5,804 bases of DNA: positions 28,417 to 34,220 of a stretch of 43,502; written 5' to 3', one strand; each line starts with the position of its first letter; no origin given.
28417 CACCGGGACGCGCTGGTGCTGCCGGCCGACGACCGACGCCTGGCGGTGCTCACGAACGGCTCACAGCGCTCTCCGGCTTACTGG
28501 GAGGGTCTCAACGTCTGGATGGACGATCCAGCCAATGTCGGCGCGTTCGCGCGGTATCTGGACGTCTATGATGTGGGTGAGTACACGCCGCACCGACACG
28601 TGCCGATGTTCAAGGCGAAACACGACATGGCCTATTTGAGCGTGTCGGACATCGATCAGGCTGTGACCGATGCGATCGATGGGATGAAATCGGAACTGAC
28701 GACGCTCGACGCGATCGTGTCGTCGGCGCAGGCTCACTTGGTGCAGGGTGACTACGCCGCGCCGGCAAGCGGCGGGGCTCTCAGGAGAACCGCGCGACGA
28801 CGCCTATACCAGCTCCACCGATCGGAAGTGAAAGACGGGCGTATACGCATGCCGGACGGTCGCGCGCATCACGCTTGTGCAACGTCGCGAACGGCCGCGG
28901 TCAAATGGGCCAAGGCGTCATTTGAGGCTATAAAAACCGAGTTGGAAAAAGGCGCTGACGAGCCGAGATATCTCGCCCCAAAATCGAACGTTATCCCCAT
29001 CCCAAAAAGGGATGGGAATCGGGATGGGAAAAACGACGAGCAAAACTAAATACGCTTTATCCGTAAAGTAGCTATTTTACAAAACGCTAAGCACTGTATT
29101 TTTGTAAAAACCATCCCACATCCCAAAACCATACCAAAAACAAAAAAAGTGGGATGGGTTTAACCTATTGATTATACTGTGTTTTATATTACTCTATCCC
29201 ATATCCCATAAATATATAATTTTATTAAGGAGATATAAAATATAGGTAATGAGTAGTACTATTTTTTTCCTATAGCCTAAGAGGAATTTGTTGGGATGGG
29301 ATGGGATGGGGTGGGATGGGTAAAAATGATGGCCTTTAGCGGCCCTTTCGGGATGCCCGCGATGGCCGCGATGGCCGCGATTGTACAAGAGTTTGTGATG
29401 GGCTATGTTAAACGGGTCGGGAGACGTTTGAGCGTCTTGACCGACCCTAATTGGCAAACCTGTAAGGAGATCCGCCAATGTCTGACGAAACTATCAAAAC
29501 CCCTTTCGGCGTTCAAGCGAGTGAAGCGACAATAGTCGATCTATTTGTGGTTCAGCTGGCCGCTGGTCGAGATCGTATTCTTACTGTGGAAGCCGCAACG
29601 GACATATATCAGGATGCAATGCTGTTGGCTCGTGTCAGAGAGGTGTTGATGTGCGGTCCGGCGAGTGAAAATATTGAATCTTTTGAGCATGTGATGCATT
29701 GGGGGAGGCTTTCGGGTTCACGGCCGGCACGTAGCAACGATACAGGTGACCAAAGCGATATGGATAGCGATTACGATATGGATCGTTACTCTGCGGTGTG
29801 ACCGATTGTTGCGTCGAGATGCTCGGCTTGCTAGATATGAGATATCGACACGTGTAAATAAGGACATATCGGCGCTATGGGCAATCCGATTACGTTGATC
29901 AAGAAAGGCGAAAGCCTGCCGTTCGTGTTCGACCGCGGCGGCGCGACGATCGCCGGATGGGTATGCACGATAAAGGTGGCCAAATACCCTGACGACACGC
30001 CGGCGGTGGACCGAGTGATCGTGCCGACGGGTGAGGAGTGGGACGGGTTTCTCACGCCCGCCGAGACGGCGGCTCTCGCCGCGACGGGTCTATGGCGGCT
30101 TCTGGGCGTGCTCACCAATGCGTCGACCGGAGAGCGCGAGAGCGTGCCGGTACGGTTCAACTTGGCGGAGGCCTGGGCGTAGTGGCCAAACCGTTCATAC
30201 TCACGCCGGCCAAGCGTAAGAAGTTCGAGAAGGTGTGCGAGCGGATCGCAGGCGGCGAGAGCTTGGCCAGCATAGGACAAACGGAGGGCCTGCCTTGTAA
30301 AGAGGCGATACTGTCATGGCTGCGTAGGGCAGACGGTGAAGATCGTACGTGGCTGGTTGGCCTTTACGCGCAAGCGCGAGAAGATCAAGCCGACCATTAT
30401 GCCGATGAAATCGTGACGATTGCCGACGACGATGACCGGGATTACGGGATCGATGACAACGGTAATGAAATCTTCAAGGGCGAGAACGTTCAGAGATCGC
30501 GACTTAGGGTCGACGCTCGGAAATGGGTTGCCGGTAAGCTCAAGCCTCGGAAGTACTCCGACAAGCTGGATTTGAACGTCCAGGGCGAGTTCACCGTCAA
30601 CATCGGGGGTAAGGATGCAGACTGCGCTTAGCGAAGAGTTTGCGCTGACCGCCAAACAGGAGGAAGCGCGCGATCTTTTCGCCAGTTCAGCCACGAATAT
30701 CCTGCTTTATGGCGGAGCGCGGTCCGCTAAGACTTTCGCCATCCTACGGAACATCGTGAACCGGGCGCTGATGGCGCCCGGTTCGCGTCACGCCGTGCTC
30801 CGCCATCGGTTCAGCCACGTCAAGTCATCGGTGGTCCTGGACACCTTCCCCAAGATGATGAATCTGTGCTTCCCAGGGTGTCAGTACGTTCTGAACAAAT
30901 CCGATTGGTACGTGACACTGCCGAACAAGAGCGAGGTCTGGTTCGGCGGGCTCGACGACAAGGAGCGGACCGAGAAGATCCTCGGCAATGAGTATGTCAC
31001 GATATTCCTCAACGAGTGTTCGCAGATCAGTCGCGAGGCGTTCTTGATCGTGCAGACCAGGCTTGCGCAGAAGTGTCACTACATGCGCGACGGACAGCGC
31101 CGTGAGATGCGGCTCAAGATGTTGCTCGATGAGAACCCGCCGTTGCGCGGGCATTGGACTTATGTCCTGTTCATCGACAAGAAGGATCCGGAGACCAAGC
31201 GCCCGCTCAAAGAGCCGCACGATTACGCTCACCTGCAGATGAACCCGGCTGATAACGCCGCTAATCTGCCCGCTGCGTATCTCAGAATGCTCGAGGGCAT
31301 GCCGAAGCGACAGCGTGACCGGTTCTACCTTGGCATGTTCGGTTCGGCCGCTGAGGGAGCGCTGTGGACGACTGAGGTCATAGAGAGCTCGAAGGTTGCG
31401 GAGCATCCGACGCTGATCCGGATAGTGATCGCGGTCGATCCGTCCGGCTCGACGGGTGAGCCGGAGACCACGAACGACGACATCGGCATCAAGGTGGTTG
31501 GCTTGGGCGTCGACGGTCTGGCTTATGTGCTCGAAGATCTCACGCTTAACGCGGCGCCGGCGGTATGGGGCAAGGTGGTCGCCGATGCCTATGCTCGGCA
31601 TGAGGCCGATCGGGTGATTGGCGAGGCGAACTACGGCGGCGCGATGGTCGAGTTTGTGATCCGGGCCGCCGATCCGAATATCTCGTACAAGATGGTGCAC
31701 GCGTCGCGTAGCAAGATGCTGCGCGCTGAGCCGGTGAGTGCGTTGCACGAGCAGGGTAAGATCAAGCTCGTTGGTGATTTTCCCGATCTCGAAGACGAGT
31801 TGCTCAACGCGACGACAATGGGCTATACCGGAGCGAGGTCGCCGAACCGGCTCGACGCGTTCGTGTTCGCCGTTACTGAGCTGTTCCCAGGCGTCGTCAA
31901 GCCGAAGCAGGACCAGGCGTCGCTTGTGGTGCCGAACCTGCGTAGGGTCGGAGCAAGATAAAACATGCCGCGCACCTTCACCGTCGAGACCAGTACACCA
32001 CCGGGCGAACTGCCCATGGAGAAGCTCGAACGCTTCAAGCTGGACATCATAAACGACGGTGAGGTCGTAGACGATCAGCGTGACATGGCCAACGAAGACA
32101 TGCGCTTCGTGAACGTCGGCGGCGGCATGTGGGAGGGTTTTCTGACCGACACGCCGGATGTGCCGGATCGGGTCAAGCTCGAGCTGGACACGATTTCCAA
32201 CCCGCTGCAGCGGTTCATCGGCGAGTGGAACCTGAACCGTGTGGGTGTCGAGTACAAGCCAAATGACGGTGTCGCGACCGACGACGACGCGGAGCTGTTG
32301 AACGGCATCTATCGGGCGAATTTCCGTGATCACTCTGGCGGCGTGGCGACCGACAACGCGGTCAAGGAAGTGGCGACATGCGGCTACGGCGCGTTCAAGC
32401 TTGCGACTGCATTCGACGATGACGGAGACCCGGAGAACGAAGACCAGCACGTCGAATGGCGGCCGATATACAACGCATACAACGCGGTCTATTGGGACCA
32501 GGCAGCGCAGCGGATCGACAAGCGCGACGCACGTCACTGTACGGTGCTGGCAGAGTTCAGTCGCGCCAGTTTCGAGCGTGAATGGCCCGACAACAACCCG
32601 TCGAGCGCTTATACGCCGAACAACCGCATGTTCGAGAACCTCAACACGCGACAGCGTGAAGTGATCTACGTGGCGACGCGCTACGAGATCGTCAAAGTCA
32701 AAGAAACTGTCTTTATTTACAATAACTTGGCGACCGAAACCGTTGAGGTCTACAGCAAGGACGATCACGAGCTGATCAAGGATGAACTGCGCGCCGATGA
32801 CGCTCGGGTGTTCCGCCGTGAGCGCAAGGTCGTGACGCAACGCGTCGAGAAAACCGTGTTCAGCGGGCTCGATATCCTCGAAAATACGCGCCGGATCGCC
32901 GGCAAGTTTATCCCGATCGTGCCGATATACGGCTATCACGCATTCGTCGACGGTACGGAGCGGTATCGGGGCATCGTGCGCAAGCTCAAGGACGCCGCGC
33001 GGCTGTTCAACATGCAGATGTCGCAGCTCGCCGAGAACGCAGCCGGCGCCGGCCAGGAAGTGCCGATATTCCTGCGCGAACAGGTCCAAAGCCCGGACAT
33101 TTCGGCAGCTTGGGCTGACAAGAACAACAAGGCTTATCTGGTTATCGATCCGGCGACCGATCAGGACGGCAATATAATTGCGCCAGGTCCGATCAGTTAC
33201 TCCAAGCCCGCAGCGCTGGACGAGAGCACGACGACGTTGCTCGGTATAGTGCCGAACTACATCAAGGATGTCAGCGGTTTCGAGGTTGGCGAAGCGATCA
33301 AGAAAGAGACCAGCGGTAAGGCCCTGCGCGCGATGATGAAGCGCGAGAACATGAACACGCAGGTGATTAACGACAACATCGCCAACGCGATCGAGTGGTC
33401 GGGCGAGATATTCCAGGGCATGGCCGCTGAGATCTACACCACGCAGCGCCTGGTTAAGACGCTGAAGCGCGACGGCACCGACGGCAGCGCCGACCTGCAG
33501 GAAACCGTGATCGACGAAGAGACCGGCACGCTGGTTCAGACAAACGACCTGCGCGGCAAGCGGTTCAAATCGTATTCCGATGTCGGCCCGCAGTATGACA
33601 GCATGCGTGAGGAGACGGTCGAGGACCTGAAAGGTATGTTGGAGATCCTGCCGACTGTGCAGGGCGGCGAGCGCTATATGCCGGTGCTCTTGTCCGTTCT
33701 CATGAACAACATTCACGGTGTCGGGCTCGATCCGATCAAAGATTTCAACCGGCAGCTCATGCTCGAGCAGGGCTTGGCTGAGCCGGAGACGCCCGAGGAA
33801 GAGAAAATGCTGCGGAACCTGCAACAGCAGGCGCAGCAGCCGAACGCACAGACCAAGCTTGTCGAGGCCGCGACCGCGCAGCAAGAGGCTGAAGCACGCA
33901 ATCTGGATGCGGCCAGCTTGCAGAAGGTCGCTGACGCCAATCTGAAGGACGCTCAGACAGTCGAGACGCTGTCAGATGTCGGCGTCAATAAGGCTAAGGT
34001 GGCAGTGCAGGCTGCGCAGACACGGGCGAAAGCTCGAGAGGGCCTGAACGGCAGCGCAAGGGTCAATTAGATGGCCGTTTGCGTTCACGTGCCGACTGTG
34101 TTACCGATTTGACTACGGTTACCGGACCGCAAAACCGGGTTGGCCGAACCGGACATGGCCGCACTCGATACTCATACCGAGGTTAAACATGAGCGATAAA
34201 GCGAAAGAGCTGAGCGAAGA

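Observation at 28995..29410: About 29% GC island packed with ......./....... iterons between the primase-helicase and the late genes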

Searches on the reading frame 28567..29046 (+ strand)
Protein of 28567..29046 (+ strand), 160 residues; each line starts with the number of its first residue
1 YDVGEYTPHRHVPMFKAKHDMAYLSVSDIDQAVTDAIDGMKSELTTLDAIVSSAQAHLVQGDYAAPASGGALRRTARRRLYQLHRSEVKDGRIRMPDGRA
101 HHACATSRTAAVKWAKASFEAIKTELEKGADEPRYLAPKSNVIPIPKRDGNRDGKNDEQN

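Call 38: predict_structure(alignment_id=A2)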
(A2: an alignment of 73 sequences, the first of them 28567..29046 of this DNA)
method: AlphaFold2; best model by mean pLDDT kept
length: 160 residues; sequences in the alignment: 73
mean_pLDDT: 83.1   pTM: 0.67
mean pLDDT of the five models: 83.1, 82.8, 82.5, 82.4, 80.3
residues with pLDDT >= 90: 82; 70-90: 46; 50-70: 21; < 50: 11
segments of 3 or more residues with pLDDT < 50: 133-142
pLDDT, mean of each block of 10 residues (from residue 1): 75 80 80 93 94 91 86 95 91 90 96 95 92 51 58 63
secondary structure, 60 per line:
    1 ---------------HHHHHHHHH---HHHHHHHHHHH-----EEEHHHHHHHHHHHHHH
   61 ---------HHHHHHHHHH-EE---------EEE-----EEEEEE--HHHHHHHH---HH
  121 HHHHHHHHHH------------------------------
elements in order: H16-24 H28-38 E44-46 H47-60 H70-79 E92-94 E100-105 H108-115 H119-130

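Call 40: fold_search(model_id=the predicted structure, library=pdb)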
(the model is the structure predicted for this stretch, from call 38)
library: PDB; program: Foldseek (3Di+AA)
matches with E <= 10: 237; with E <= 0.001: 0
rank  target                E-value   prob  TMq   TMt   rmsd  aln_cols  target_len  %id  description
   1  7jk6_A                9.8e-02  0.85  0.34  0.16   9.5       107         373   16  Structure of Drosophila ORC in the active conformation (released 2020-09-09)
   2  7jgr_A                1.2e-01  0.75  0.32  0.15   9.8       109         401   16  Structure of Drosophila ORC bound to DNA (84 bp) and Cdc6 (released 2020-09-09)
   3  7jgr_G                1.7e-01  0.60  0.34  0.16  12.5       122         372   10  Structure of Drosophila ORC bound to DNA (84 bp) and Cdc6 (released 2020-09-09)
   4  7jk5_A                1.8e-01  0.54  0.31  0.15  10.2       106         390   16  Structure of Drosophila ORC bound to DNA (released 2020-09-09)
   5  2c6y_B                1.8e-01  0.44  0.29  0.42  10.1       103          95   16  Crystal structure of interleukin enhancer-binding factor 1 bound to DNA (released 2006-04-18)
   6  3r0a_A                2.1e-01  0.63  0.32  0.41   9.3       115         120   10  Possible transcriptional regulator from Methanosarcina mazei Go1 (gi 21227196) (released 2011-03-23)
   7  4xgc_A                2.3e-01  0.69  0.34  0.19   9.8       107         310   17  Crystal structure of the eukaryotic origin recognition complex (released 2015-04-01)
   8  8bzm_I                2.3e-01  0.63  0.31  0.49   9.3        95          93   15  FOXK1-ELF1-heterodimer bound to DNA (released 2023-12-27)
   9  8bzm_E                2.7e-01  0.57  0.31  0.47   9.5        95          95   14  FOXK1-ELF1-heterodimer bound to DNA (released 2023-12-27)
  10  5ocn_D                2.9e-01  0.66  0.33  0.57   8.7       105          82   11  Crystal structure of the forkhead domain of human FOXN1 (released 2017-08-02)
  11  3elk_B                3.1e-01  0.35  0.29  0.40  11.5       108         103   10  Crystal structure of putative transcriptional regulator TA0346 from Thermoplasma acidophilum (released 2008-09-30)
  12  8bzm_A                3.3e-01  0.51  0.30  0.47   9.6        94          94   16  FOXK1-ELF1-heterodimer bound to DNA (released 2023-12-27)
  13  8s0e_A                3.9e-01  0.47  0.33  0.17  10.3       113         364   16  H. sapiens OCCM bound to double stranded DNA (released 2024-10-02)
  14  8s0c_A                3.9e-01  0.41  0.31  0.41  10.6       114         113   16  H. sapiens ORC1-5 bound to double stranded DNA as part of the MCM-ORC complex (released 2024-10-02)
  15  5ocn_B                3.9e-01  0.35  0.28  0.46   9.7       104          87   12  Crystal structure of the forkhead domain of human FOXN1 (released 2017-08-02)
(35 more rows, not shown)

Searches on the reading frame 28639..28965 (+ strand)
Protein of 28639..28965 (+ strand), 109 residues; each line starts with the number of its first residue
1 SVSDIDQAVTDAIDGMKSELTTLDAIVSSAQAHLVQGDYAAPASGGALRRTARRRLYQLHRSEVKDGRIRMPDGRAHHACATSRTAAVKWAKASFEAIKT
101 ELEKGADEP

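Call 80: predict_structure(alignment_id=A3)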
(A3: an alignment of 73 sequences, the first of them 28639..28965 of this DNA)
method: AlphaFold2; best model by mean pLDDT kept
length: 109 residues; sequences in the alignment: 73
mean_pLDDT: 90.5   pTM: 0.81
mean pLDDT of the five models: 90.5, 89.2, 89.3, 88.3, 86.8
residues with pLDDT >= 90: 82; 70-90: 20; 50-70: 6; < 50: 1
segments of 3 or more residues with pLDDT < 50: none
pLDDT, mean of each block of 10 residues (from residue 1): 88 95 94 85 83 96 90 92 97 95 79
secondary structure, 60 per line:
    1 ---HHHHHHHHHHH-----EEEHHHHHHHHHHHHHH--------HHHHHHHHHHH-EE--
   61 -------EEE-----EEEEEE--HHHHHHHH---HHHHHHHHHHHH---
elements in order: H4-14 E20-22 H23-36 H45-55 E68-70 E76-81 H84-91 H95-106

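Call 82: fold_search(model_id=the predicted structure, library=pdb)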
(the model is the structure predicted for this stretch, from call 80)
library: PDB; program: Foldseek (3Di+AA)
matches with E <= 10: 355; with E <= 0.001: 0
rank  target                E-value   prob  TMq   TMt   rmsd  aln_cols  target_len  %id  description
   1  8bzm_I                7.2e-02  0.87  0.43  0.49   9.4        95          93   15  FOXK1-ELF1-heterodimer bound to DNA (released 2023-12-27)
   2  8bzm_E                8.2e-02  0.84  0.42  0.47   9.6        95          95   14  FOXK1-ELF1-heterodimer bound to DNA (released 2023-12-27)
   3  8bzm_A                8.7e-02  0.84  0.42  0.48   9.6        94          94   16  FOXK1-ELF1-heterodimer bound to DNA (released 2023-12-27)
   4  2c6y_B                9.8e-02  0.77  0.43  0.48   9.6        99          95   14  Crystal structure of interleukin enhancer-binding factor 1 bound to DNA (released 2006-04-18)
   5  1jxs_MODEL_1_A        1.1e-01  0.63  0.41  0.45  10.1       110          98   14  Solution Structure of the DNA-Binding Domain of Interleukin Enhancer Binding Factor (released 2003-03-11)
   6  1f4k_A                1.3e-01  0.66  0.46  0.44  10.9       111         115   11  CRYSTAL STRUCTURE OF THE REPLICATION TERMINATOR PROTEIN/B-SITE DNA COMPLEX (released 2001-06-08)
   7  5ocn_D                1.7e-01  0.44  0.35  0.44   9.6       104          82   10  Crystal structure of the forkhead domain of human FOXN1 (released 2017-08-02)
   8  5ocn_A                1.7e-01  0.44  0.35  0.43  10.0       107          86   10  Crystal structure of the forkhead domain of human FOXN1 (released 2017-08-02)
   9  4xgc_A                1.8e-01  0.69  0.44  0.18   9.5       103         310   16  Crystal structure of the eukaryotic origin recognition complex (released 2015-04-01)
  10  7jk6_A                1.8e-01  0.47  0.37  0.14   9.9        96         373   16  Structure of Drosophila ORC in the active conformation (released 2020-09-09)
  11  8vfy_O                2.2e-01  0.38  0.35  0.37   5.7        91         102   16  Cryo-EM structure of FoxA1 in complex with ALBN1 nucleosome (class 1) (released 2024-08-07)
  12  5dui_A                2.5e-01  0.63  0.41  0.49   5.8        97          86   11  Identification of a new FoxO1 binding site that precludes CREB binding at the glucose-6-phosphatase catalytic subunit  (released 2016-09-21)
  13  7tjj_I                2.5e-01  0.57  0.45  0.16  11.5       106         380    8  S. cerevisiae ORC bound to 84 bp ARS1 DNA and Cdc6 (state 1) with docked Orc6 N-terminal domain (released 2022-10-05)
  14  5ocn_B                2.6e-01  0.38  0.35  0.42   9.9       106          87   10  Crystal structure of the forkhead domain of human FOXN1 (released 2017-08-02)
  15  6el8_D                2.8e-01  0.69  0.44  0.52   9.1       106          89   10  Crystal structure of the Forkhead domain of human FOXN1 in complex with DNA (released 2017-11-15)
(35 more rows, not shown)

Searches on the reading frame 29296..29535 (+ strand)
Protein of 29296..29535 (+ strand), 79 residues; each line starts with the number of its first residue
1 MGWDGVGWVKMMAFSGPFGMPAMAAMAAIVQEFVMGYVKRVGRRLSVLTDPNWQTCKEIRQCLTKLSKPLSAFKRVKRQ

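Call 43: search_protein_families(library=phrogs, proteins=[window:29296-29535:+], max_evalue=0.001)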
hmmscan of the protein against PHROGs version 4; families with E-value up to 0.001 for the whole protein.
window:29296-29535:+ (79 aa): 0 families

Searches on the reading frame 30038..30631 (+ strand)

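Call 6: search_protein_families(library=pfam, proteins=[window:30038-30631:+], max_evalue=0.01)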
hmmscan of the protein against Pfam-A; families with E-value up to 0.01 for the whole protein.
window:30038-30631:+ (197 aa): 1 family
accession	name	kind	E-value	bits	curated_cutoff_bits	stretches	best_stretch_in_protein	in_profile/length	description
PF20901.3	Sf6_terminase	-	3.4e-31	107.9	27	1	60-178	3-104/106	Bacteriophage Sf6, terminase small subunit-like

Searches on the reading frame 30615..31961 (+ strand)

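Call 6: search_protein_families(library=pfam, proteins=[window:30615-31961:+], max_evalue=0.01)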
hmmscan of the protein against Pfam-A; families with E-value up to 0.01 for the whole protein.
window:30615-31961:+ (448 aa): 3 families
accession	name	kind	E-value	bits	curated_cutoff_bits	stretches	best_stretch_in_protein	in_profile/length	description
PF04466.19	Terminase_3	-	2.9e-13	50.2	23.2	1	29-237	5-194/201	Phage terminase large subunit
PF17289.8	Terminase_6C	-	8.4e-08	32.8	22.6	1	272-419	1-151/155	Terminase RNaseH-like domain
PF03237.21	Terminase_6N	-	1.1e-06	28.9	22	1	31-255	2-212/215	Terminase large subunit, T4likevirus-type, N-terminal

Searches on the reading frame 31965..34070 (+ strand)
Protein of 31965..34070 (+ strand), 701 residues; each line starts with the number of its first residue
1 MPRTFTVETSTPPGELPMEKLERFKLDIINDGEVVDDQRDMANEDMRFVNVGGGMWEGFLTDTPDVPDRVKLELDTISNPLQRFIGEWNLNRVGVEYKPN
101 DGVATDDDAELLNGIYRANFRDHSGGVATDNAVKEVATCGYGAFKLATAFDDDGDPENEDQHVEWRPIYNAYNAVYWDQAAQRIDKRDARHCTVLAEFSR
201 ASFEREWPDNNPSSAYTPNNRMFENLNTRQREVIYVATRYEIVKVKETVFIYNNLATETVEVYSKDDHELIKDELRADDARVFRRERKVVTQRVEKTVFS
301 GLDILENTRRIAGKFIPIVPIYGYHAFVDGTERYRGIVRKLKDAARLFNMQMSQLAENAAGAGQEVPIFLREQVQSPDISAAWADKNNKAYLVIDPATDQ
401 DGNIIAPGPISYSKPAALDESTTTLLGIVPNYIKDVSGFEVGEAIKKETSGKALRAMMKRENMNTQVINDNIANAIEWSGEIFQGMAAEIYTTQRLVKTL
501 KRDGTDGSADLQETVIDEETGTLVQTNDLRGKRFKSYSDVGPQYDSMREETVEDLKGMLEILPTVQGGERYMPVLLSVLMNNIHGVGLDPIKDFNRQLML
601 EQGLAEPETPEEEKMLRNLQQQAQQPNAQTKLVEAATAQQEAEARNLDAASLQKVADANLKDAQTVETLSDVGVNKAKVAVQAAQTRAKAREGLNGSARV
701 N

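Call 6: search_protein_families(library=pfam, proteins=[window:31965-34070:+], max_evalue=0.01)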
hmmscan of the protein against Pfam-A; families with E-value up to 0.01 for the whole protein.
window:31965-34070:+ (701 aa): 1 family
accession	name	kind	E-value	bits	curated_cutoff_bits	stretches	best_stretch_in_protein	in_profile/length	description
PF16510.12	P22_portal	-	1.8e-110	370.7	26.1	1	35-645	11-592/594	Phage P22-like portal protein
